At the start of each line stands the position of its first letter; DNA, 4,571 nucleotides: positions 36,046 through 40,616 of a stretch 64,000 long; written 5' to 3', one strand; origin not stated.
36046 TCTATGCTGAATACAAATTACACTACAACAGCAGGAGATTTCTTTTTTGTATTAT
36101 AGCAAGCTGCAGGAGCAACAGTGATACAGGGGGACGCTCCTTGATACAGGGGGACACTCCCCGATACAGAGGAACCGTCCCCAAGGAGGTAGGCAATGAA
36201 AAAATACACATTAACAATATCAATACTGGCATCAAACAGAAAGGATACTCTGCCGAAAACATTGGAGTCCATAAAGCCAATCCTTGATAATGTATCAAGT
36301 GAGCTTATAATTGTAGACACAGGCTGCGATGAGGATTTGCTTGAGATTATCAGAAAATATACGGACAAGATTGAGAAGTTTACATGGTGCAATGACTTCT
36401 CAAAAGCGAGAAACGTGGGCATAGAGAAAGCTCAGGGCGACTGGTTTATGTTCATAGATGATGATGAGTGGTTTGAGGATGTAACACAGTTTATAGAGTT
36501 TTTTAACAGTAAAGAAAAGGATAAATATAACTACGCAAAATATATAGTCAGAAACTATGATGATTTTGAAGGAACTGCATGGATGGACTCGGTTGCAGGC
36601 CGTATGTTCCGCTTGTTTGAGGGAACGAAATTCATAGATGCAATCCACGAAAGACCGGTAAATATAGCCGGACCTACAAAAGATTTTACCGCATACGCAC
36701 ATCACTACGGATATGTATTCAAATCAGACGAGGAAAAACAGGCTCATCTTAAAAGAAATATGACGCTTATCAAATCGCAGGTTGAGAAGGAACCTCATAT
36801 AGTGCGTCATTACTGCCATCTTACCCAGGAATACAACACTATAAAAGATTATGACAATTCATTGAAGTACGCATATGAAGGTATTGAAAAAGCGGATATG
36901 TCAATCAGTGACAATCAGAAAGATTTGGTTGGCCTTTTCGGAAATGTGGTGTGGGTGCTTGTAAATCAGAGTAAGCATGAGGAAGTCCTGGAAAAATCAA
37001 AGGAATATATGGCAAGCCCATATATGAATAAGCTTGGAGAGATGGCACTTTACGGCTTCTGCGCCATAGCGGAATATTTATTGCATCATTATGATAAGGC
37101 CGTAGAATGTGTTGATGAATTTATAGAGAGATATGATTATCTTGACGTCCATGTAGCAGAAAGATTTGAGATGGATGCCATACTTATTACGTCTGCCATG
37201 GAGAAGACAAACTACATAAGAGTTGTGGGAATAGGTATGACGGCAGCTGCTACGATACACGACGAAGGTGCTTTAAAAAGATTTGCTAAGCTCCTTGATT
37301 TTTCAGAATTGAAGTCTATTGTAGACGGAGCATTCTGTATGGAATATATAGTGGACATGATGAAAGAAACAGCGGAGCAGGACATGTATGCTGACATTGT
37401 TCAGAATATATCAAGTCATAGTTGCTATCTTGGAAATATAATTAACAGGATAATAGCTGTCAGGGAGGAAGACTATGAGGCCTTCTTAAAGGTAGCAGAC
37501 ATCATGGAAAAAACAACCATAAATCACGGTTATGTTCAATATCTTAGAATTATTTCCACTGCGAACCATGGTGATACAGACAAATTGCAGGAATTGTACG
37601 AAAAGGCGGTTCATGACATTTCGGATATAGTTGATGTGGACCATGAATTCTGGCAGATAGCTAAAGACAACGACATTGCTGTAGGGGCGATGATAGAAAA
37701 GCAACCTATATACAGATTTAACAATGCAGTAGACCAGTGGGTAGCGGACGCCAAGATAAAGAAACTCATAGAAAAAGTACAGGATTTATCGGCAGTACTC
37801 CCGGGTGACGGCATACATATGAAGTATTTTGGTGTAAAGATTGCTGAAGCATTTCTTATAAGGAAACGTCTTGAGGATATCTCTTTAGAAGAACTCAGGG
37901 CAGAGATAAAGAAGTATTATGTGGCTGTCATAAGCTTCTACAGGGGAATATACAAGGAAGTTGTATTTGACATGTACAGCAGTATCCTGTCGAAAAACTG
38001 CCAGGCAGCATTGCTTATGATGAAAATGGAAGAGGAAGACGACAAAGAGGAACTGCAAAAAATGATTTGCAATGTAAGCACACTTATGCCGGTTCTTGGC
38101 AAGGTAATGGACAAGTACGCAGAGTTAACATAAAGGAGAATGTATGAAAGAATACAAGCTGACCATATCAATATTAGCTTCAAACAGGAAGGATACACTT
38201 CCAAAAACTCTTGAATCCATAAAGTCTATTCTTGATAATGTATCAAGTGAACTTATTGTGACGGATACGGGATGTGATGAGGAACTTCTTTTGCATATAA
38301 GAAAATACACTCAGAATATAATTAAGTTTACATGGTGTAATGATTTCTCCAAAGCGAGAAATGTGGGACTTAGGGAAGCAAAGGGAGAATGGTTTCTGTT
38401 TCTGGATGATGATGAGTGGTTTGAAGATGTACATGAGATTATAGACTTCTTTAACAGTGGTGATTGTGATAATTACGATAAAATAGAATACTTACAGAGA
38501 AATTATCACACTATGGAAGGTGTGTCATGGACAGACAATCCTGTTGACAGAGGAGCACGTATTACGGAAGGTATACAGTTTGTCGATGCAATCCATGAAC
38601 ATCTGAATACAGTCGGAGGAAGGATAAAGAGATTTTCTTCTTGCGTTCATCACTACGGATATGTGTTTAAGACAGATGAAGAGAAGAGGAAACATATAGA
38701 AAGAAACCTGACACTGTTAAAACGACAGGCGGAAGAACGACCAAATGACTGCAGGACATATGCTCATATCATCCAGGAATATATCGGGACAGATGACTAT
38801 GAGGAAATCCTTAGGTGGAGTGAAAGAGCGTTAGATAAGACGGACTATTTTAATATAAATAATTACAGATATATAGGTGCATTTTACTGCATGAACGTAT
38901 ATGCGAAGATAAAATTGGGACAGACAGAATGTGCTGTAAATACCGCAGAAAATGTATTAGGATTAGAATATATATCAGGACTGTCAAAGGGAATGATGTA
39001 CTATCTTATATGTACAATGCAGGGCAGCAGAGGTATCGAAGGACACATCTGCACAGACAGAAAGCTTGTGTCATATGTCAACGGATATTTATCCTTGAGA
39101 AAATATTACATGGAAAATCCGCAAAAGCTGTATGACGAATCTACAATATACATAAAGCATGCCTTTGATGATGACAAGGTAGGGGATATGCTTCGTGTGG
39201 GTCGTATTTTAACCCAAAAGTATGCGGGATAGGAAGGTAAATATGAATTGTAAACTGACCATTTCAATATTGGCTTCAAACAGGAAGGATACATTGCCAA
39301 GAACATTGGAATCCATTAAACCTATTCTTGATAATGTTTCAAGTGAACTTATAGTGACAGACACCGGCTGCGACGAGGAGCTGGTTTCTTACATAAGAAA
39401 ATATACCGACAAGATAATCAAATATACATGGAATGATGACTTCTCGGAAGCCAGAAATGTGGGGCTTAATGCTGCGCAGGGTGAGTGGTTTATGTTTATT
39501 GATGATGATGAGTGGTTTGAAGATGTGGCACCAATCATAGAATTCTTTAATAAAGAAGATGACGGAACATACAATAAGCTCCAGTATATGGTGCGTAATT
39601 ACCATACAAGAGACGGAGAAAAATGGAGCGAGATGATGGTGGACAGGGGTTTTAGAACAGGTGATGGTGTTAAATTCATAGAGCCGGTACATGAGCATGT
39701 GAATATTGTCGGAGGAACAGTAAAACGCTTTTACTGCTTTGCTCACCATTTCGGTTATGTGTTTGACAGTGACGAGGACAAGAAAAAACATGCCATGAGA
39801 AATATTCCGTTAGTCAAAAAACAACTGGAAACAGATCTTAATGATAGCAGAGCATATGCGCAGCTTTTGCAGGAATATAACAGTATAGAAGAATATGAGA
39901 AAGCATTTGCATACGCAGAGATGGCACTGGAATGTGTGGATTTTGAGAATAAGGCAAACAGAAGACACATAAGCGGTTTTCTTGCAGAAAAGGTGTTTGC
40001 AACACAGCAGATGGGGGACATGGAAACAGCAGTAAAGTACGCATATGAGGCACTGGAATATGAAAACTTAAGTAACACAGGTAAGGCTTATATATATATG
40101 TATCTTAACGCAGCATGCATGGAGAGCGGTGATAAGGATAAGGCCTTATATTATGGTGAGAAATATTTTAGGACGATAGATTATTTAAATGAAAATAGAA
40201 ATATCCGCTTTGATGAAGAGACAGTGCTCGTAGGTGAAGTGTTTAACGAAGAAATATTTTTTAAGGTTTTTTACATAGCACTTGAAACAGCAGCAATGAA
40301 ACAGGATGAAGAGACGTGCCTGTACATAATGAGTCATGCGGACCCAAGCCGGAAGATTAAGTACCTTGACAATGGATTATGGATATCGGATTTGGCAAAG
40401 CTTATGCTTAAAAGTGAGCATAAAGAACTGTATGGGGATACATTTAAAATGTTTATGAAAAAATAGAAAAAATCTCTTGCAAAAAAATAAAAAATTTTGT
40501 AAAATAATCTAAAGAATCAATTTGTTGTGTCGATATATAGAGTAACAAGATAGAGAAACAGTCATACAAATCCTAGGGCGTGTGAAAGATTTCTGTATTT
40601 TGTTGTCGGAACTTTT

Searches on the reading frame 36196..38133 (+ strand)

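Call 18: search_protein_families(library=pfam, proteins=[window:36196-38133:+], max_evalue=0.00001)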
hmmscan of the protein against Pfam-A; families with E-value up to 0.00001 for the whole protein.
window:36196-38133:+ (645 aa): 1 family
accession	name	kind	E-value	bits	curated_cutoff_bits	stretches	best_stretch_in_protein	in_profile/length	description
PF00535.33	Glycos_transf_2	-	4.4e-14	53.2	23.3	1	9-131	3-128/168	Glycosyl transferase family 2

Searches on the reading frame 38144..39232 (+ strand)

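Call 18: search_protein_families(library=pfam, proteins=[window:38144-39232:+], max_evalue=0.00001)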
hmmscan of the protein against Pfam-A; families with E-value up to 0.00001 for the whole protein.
window:38144-39232:+ (362 aa): 1 family
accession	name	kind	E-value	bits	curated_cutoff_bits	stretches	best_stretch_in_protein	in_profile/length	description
PF00535.33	Glycos_transf_2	-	9.8e-13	48.8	23.3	1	9-126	3-130/168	Glycosyl transferase family 2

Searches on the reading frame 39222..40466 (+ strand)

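Call 58: search_protein_families(library=pfam, proteins=[window:39222-40466:+], max_evalue=0.00001)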
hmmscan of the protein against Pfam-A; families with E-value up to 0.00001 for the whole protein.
window:39222-40466:+ (414 aa): 1 family
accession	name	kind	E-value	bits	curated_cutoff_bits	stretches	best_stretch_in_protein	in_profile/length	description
PF00535.33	Glycos_transf_2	-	4.6e-14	53.2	23.3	1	15-116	3-114/168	Glycosyl transferase family 2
